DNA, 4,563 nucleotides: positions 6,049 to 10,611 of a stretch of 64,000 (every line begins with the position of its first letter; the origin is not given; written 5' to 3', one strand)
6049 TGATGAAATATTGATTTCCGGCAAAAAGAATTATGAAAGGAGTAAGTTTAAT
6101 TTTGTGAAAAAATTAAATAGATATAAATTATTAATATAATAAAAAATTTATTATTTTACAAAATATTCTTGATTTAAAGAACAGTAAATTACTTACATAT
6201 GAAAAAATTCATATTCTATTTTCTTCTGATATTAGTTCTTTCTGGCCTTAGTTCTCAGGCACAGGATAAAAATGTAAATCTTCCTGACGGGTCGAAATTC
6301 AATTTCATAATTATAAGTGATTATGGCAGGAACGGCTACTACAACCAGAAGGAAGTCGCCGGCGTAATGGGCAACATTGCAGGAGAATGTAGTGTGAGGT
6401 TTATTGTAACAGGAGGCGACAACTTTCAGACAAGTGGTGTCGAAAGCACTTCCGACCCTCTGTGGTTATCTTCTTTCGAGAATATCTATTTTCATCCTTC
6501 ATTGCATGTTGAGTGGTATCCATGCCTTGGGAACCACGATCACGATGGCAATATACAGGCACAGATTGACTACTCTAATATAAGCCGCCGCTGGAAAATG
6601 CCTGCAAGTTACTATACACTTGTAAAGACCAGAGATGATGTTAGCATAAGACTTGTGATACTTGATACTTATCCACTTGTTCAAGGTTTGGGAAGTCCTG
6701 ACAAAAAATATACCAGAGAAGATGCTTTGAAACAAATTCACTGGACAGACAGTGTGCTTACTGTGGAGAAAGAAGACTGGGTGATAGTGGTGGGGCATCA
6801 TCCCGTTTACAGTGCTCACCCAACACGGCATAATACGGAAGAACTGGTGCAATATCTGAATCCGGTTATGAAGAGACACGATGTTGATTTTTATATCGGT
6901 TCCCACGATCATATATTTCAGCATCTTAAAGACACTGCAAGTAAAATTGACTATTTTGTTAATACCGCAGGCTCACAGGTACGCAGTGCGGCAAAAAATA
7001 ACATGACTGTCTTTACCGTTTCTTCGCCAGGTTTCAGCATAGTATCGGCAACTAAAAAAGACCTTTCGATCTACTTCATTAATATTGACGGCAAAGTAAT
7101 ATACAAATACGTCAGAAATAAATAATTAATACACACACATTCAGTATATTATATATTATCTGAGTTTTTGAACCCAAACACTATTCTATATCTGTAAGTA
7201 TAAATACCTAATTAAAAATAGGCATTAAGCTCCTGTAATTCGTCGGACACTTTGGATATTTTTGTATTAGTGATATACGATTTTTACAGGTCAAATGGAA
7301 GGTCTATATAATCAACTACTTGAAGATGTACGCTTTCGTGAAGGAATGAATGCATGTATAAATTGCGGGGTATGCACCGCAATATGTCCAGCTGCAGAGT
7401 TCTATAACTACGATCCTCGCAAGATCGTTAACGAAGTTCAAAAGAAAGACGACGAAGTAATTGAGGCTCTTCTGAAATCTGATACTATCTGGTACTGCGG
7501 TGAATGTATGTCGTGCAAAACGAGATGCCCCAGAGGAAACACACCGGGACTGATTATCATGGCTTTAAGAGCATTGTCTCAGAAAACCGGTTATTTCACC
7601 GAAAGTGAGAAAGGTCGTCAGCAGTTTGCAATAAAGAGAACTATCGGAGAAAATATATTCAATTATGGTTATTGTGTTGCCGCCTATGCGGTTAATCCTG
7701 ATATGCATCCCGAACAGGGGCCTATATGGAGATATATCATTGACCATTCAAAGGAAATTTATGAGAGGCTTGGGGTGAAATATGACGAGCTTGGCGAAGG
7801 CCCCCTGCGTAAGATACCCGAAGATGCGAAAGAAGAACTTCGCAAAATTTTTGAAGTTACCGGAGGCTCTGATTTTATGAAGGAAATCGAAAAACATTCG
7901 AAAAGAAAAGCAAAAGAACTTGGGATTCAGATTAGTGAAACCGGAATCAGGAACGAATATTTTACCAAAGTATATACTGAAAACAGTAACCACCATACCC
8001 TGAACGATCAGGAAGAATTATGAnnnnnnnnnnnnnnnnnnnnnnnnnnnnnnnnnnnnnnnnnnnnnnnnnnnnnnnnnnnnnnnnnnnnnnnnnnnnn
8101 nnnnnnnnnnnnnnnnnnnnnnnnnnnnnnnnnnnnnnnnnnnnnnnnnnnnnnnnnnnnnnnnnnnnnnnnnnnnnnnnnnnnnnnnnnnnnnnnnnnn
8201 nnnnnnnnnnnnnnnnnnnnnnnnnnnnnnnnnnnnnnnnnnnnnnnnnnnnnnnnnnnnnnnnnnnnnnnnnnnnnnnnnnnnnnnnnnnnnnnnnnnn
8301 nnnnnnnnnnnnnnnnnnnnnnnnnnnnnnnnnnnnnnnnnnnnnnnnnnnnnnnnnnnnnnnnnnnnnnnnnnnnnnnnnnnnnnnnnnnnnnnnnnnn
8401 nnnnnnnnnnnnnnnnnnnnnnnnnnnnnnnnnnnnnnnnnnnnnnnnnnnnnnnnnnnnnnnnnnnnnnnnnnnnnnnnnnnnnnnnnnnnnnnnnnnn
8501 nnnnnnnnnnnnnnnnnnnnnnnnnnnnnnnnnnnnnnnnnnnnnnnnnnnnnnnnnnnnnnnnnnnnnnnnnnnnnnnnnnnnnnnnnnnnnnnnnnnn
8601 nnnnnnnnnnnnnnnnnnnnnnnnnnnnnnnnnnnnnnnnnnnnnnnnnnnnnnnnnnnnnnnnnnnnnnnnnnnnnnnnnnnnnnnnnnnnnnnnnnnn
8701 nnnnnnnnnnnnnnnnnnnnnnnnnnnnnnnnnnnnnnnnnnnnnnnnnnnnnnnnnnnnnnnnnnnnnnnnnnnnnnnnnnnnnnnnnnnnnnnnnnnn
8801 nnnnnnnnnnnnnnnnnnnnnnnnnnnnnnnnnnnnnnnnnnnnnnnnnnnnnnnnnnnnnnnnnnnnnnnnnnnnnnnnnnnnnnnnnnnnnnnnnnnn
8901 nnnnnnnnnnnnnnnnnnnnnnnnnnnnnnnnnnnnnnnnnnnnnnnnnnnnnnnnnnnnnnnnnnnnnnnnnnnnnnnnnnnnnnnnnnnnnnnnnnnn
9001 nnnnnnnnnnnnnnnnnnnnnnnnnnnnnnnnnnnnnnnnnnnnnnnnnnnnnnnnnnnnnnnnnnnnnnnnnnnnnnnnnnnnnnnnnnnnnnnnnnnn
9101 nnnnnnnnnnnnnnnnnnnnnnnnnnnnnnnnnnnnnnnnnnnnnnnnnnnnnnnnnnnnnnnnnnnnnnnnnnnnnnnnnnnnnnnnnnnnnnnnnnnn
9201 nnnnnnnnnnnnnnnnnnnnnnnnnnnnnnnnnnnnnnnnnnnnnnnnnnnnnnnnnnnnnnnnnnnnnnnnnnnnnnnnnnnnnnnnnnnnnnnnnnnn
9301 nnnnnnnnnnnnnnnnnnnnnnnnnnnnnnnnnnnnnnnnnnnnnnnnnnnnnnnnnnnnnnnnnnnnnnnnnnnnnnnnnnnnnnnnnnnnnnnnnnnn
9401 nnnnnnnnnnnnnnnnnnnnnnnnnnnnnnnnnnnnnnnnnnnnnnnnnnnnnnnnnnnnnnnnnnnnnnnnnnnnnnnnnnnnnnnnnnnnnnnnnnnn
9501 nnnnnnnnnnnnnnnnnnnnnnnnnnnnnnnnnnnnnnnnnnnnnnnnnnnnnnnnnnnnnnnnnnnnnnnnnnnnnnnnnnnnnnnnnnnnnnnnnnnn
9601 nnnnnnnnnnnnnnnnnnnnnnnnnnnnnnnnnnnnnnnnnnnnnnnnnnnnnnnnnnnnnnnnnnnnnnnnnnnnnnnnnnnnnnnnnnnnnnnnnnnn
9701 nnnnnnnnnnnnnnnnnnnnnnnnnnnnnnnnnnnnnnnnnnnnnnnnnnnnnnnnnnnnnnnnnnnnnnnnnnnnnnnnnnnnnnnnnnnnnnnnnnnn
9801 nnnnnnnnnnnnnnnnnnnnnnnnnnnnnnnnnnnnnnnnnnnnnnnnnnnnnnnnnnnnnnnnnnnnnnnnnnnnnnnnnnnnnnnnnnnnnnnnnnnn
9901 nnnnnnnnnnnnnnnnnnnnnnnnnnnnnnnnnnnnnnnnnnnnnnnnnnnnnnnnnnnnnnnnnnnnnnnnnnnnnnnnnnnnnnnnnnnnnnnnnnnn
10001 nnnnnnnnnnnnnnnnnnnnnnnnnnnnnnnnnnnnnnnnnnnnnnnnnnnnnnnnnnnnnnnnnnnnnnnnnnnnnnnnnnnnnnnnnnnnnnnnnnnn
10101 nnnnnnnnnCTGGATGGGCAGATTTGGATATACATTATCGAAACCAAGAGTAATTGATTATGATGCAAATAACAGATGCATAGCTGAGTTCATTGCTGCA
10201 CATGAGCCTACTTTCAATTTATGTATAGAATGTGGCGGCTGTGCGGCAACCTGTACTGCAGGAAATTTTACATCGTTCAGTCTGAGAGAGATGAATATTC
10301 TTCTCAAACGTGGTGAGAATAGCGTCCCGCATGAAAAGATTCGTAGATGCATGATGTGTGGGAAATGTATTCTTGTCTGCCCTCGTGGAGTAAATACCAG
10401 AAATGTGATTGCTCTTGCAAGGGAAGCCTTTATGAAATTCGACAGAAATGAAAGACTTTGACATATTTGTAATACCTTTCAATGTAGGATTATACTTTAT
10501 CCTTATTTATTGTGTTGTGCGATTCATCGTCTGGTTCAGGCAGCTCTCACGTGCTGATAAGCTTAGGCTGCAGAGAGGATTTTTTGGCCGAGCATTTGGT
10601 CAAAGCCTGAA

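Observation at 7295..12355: Membrane-anchored Hdr-like five-gene cluster with sHdr-like gene order but no sulfur-carrier genes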

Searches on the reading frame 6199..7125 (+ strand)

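Call 3: search_protein_families(library=pfam, proteins=[window:6199-7125:+], max_evalue=0.01)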
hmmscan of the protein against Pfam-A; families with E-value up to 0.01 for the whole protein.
window:6199-7125:+ (308 aa): 2 families
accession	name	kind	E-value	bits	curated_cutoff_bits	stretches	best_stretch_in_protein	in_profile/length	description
PF00149.33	Metallophos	-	4.6e-15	57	21.5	1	35-239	2-190/191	Calcineurin-like phosphoesterase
PF08139.17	LPAM_1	-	0.0016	19.2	20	1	1-16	1-16/18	Prokaryotic membrane lipoprotein lipid attachment site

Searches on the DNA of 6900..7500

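Call 92: search_rna_families(source=window, start=6900, end=7500, threshold=evalue, max_evalue=1)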
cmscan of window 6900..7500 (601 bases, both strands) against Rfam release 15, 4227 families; matches with E-value up to 1: 0.
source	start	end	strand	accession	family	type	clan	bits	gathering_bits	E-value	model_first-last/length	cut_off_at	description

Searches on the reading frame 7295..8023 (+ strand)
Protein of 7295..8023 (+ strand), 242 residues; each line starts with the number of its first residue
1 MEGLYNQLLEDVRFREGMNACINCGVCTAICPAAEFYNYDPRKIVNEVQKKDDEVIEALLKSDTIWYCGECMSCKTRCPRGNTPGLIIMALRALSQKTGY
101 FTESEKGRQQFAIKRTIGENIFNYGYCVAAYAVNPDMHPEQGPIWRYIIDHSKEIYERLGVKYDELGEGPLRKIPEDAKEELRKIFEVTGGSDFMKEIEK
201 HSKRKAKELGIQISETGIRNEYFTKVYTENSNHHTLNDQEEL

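Call 3: search_protein_families(library=pfam, proteins=[window:7295-8023:+], max_evalue=0.01)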
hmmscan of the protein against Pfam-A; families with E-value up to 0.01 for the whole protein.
window:7295-8023:+ (242 aa): 9 families
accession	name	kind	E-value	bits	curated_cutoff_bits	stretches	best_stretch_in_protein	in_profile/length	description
PF13183.11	Fer4_8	-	2.5e-11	44.4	27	1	18-81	2-67/68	4Fe-4S dicluster domain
PF13534.11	Fer4_17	-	3e-09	37.7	22.2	1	20-81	1-59/61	4Fe-4S dicluster domain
PF13187.11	Fer4_9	-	8.8e-08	32.5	27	1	20-81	1-50/52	4Fe-4S dicluster domain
PF13484.11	Fer4_16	-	8.9e-07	30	30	1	21-80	2-65/66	4Fe-4S double cluster binding domain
PF13237.11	Fer4_10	-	1.8e-06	28.2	25.5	1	19-79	7-53/53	4Fe-4S dicluster domain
PF12838.12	Fer4_7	-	1.8e-05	25.5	27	1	21-81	2-51/52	4Fe-4S dicluster domain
PF12800.12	Fer4_4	-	0.0021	18.7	24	1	19-33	2-16/17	4Fe-4S binding domain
PF13370.11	Fer4_13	-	0.0041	18.2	24.5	1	20-53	5-36/58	4Fe-4S single cluster domain of Ferredoxin I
PF12837.12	Fer4_6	-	0.0042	17.4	25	1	18-33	6-21/24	4Fe-4S binding domain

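Call 4: search_protein_families(library=ncbifam, proteins=[window:7295-8023:+], max_evalue=0.01)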
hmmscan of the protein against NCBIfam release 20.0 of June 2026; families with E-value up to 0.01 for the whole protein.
window:7295-8023:+ (242 aa): 24 families
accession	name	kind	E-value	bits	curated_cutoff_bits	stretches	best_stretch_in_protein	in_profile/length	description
NF041779.1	hetero_SS_HdrC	equivalog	6.9e-27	94.2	350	1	17-201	29-194/198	ferredoxin:CoB-CoM heterodisulfide reductase subunit HdrC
NF041890.1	hdrC_Methbact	equivalog_domain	2.3e-24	86.1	270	1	5-199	13-191/192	ferredoxin:CoB-CoM heterodisulfide reductase subunit HdrC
TIGR03290.1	CoB_CoM_SS_C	equivalog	2e-19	70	160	1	19-114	2-94/144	CoB--CoM heterodisulfide reductase subunit C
NF038018.1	qmoC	equivalog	4.9e-12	46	300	1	17-95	16-91/360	quinone-interacting membrane-bound oxidoreductase complex subunit QmoC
NF004898.0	PRK06259.1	equivalog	2.5e-08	33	385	1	12-106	127-227/488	fumarate reductase (CoM/CoB) subunit TfrB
NF008369.0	PRK11168.1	equivalog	6.5e-08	31.9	278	1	16-96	8-88/401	anaerobic glycerol-3-phosphate dehydrogenase subunit C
NF004616.0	PRK05950.1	subfamily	1.3e-07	31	228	1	6-93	134-231/238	succinate dehydrogenase iron-sulfur subunit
TIGR00384.1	dhsB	subfamily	2.4e-07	30.5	88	1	7-90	128-220/222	succinate dehydrogenase and fumarate reductase iron-sulfur protein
NF009226.0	PRK12576.1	equivalog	3.1e-07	30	344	1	20-110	155-250/317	succinate dehydrogenase/fumarate reductase iron-sulfur subunit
TIGR03379.1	glycerol3P_GlpC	equivalog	2.2e-06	26.7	279.9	1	17-94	3-80/397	anaerobic glycerol-3-phosphate dehydrogenase subunit GlpC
NF045663.1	diclust_near_Sec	equivalog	6e-05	21.3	530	1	21-92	306-379/759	pyridine nucleotide-disulfide oxidoreductase/dicluster-binding protein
NF045711.1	sulf_resp_HmcF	equivalog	6.8e-05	21.8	750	1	13-101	54-153/457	sulfate respiration complex iron-sulfur protein HmcF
NF042909.1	FMH_DH_FwdF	exception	0.00011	21.4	375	1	19-80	55-113/336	tungsten-dependent formylmethanofuran dehydrogenase subunit FwdF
TIGR01971.1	NuoI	subfamily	0.00016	21.2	113.05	1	13-79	36-94/121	NADH-quinone oxidoreductase, chain I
NF058577.1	FdxA_fam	equivalog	0.00029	21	65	1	19-33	36-50/52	4Fe-4S ferredoxin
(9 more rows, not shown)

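Call 16: search_solved_structures(query=window:7295-8023:+, max_evalue=0.001, show_alignments=1)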
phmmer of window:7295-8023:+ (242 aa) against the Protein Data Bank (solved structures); distinct sequences matched with E-value up to 0.001: 18.
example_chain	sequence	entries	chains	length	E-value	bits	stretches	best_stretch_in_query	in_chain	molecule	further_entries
5odc_C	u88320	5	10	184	1.2e-12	50.8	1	17-114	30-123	Heterodisulfide reductase, subunit C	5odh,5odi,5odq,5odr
8rvv_C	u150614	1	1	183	1.7e-11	47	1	16-118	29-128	H(2):CoB-CoM heterodisulfide,ferredoxin reductase subunit C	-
8rvu_c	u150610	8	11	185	1.7e-11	46.9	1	16-118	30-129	H(2):CoB-CoM heterodisulfide,ferredoxin reductase subunit C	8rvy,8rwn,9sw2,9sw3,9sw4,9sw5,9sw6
9sfi_E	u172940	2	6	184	2e-11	46.7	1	17-113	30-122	H(2)/formate:CoB-CoM heterodisulfide,ferredoxin reductase subunit C2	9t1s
7bkb_C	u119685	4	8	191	3.2e-10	42.8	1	17-98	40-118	CoB--CoM heterodisulfide reductase subunit C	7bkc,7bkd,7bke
1yq3_B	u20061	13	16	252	7.6e-05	25.2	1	5-93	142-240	succinate dehydrogenase Ip subunit | Succinate dehydrogenase [ubiquinone] iron-sulfur subunit, mitochondrial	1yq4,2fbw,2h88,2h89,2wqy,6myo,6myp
8rja_E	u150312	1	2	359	0.0002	23.8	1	5-81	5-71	Coenzyme F420 hydrogenase/dehydrogenase, beta subunit C terminus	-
8gs8_B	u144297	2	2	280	0.00022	23.7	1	5-93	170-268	Succinate dehydrogenase [ubiquinone] iron-sulfur subunit, mitochondrial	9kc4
9kpt_B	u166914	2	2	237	0.00023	23.6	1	7-92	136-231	Succinate dehydrogenase [ubiquinone] iron-sulfur subunit, mitochondrial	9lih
9kq3_B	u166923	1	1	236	0.00024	23.6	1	7-92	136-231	Succinate dehydrogenase [ubiquinone] iron-sulfur subunit, mitochondrial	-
9kps_B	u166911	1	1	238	0.00024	23.6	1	7-92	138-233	Succinate dehydrogenase [ubiquinone] iron-sulfur subunit, mitochondrial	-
3abv_B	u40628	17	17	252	0.00024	23.5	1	5-93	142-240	Succinate dehydrogenase [ubiquinone] iron-sulfur subunit, mitochondrial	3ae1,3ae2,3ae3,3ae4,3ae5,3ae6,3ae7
1zoy_B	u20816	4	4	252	0.00025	23.5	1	5-93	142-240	Iron-sulfur protein | Succinate dehydrogenase [ubiquinone] iron-sulfur subunit, mitochondrial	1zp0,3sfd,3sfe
9lig_B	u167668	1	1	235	0.00025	23.5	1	7-92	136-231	Succinate dehydrogenase [ubiquinone] iron-sulfur subunit, mitochondrial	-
9qdl_B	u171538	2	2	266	0.00028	23.4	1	7-92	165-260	Succinate dehydrogenase [ubiquinone] iron-sulfur subunit, mitochondrial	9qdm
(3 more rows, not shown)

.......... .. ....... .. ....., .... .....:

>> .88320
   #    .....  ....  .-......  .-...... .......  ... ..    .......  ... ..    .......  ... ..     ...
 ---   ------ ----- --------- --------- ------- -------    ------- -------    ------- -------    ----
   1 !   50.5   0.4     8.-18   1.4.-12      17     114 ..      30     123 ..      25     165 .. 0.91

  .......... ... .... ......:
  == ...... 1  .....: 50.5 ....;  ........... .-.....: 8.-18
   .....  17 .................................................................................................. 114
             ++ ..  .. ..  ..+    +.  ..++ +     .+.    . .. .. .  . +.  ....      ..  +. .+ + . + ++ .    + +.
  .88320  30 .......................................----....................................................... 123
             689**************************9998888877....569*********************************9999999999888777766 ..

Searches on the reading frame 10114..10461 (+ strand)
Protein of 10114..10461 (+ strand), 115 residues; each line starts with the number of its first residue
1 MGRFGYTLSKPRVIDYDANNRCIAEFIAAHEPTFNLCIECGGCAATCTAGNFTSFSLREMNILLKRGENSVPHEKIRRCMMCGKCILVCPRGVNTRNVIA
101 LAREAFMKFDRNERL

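Call 3: search_protein_families(library=pfam, proteins=[window:10114-10461:+], max_evalue=0.01)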
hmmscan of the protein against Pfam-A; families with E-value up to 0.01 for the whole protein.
window:10114-10461:+ (115 aa): 13 families
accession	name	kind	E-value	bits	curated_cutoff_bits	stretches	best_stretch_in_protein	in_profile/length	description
PF13187.11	Fer4_9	-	6.8e-09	36.1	27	1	37-92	2-50/52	4Fe-4S dicluster domain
PF12838.12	Fer4_7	-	4e-08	34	27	1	37-93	2-52/52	4Fe-4S dicluster domain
PF13534.11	Fer4_17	-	5.3e-08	33.7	22.2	1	65-94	32-61/61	4Fe-4S dicluster domain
PF13237.11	Fer4_10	-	1.4e-07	31.7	25.5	1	35-90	7-53/53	4Fe-4S dicluster domain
PF13183.11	Fer4_8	-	1.1e-06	29.5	27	1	35-93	3-68/68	4Fe-4S dicluster domain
PF25160.1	LdpA_Fe-S-bd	-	7.6e-05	22.9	27.6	0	77-92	26-41/49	LdpA Fe-S cluster-binding domain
PF00037.32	Fer4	-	0.00014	22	21.1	1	78-92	7-21/24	4Fe-4S binding domain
PF14697.11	Fer4_21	-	0.00023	21.7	35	0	36-90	7-52/59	4Fe-4S dicluster domain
PF12800.12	Fer4_4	-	0.00054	20.5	24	0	78-92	3-17/17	4Fe-4S binding domain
PF13484.11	Fer4_16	-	0.00094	20.4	30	0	37-91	2-65/66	4Fe-4S double cluster binding domain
PF12837.12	Fer4_6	-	0.0013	19.1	25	0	78-93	8-23/24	4Fe-4S binding domain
PF13746.11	Fer4_18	-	0.0026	18.4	27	1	67-100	49-82/114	4Fe-4S dicluster domain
PF12797.12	Fer4_2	-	0.0032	17.8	24.5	0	77-90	8-21/22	4Fe-4S binding domain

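Call 4: search_protein_families(library=ncbifam, proteins=[window:10114-10461:+], max_evalue=0.01)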
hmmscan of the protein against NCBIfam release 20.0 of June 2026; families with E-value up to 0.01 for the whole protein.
window:10114-10461:+ (115 aa): 43 families (the best 25 are shown)
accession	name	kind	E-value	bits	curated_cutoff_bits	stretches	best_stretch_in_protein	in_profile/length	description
TIGR03290.1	CoB_CoM_SS_C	equivalog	1.1e-09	38.4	160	1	35-108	2-77/144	CoB--CoM heterodisulfide reductase subunit C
NF041779.1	hetero_SS_HdrC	equivalog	1.2e-09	37.9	350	1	34-103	30-100/198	ferredoxin:CoB-CoM heterodisulfide reductase subunit HdrC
NF041890.1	hdrC_Methbact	equivalog_domain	5e-09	36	270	1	20-103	14-98/192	ferredoxin:CoB-CoM heterodisulfide reductase subunit HdrC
NF010590.0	PRK13984.1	equivalog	7.2e-06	24.4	946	1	6-92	20-106/611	putative oxidoreductase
TIGR00314.1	cdhA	equivalog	7.8e-06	24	781.3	1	35-108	399-468/784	CO dehydrogenase/acetyl-CoA synthase complex subunit alpha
NF004914.0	PRK06273.1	equivalog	8.3e-06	25.7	163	1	34-90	50-106/167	ferredoxin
TIGR01971.1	NuoI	subfamily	9.6e-06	25.2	113.05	1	8-92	10-96/121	NADH-quinone oxidoreductase, chain I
TIGR02512.1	FeFe_hydrog_A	subfamily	1.1e-05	24.5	405.95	1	35-92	7-65/375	[FeFe] hydrogenase, group A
NF040612.1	F420_dehyd_FpoI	exception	1.4e-05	24.9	180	1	36-95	43-100/135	F420H2 dehydrogenase subunit FpoI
NF040864.1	HgcB_ferredoxin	equivalog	1.9e-05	24.4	99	1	77-95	14-32/93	mercury methylation ferredoxin HgcB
NF040762.1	Hydr_FeFe_Clost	exception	2.4e-05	23.2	900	1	36-92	145-202/572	ferredoxin hydrogenase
NF038018.1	qmoC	equivalog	3.5e-05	23.4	300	1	24-107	7-92/360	quinone-interacting membrane-bound oxidoreductase complex subunit QmoC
NF005746.0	PRK07570.1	subfamily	3.9e-05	23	243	1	16-108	138-243/250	succinate dehydrogenase/fumarate reductase iron-sulfur subunit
NF008369.0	PRK11168.1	equivalog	4.5e-05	22.5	278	1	31-109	7-90/401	anaerobic glycerol-3-phosphate dehydrogenase subunit C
TIGR04041.1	activase_YjjW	hypoth_equivalog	4.7e-05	22.9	250.2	1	22-98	27-91/276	YjjW family glycine radical enzyme activase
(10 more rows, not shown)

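Call 35: search_solved_structures(query=window:10114-10461:+, max_evalue=0.01, show_alignments=1)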
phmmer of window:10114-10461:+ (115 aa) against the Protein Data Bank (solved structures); distinct sequences matched with E-value up to 0.01: 9.
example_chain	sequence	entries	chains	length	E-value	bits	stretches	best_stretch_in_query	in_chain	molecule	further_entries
5odc_C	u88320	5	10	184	4.7e-07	32.9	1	34-104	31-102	Heterodisulfide reductase, subunit C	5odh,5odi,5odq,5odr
8rvv_C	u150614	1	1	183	2.7e-06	30.5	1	28-106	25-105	H(2):CoB-CoM heterodisulfide,ferredoxin reductase subunit C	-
8rvu_c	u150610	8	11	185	2.8e-06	30.5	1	28-106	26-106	H(2):CoB-CoM heterodisulfide,ferredoxin reductase subunit C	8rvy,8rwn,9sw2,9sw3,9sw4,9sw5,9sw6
9sfi_E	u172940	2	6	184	5.6e-06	29.5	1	34-104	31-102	H(2)/formate:CoB-CoM heterodisulfide,ferredoxin reductase subunit C2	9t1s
7bkb_C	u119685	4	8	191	4.9e-05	26.4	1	17-108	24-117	CoB--CoM heterodisulfide reductase subunit C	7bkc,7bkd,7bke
7p5h_A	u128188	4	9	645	7.3e-05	25.9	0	18-106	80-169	Fe-hydrogenase, subunit alpha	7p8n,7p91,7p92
9lay_B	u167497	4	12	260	0.00014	25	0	17-107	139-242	4Fe-4S ferredoxin iron-sulfur binding domain protein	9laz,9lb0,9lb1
2fug_9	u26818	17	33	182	0.0046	20.1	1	27-93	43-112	NADH-quinone oxidoreductase chain 9 | NADH-QUINONE OXIDOREDUCTASE SUBUNIT 9 | NADH-quinone oxidoreductase subunit I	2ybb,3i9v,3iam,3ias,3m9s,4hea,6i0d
8rja_E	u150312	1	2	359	0.0053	19.9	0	35-91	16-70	Coenzyme F420 hydrogenase/dehydrogenase, beta subunit C terminus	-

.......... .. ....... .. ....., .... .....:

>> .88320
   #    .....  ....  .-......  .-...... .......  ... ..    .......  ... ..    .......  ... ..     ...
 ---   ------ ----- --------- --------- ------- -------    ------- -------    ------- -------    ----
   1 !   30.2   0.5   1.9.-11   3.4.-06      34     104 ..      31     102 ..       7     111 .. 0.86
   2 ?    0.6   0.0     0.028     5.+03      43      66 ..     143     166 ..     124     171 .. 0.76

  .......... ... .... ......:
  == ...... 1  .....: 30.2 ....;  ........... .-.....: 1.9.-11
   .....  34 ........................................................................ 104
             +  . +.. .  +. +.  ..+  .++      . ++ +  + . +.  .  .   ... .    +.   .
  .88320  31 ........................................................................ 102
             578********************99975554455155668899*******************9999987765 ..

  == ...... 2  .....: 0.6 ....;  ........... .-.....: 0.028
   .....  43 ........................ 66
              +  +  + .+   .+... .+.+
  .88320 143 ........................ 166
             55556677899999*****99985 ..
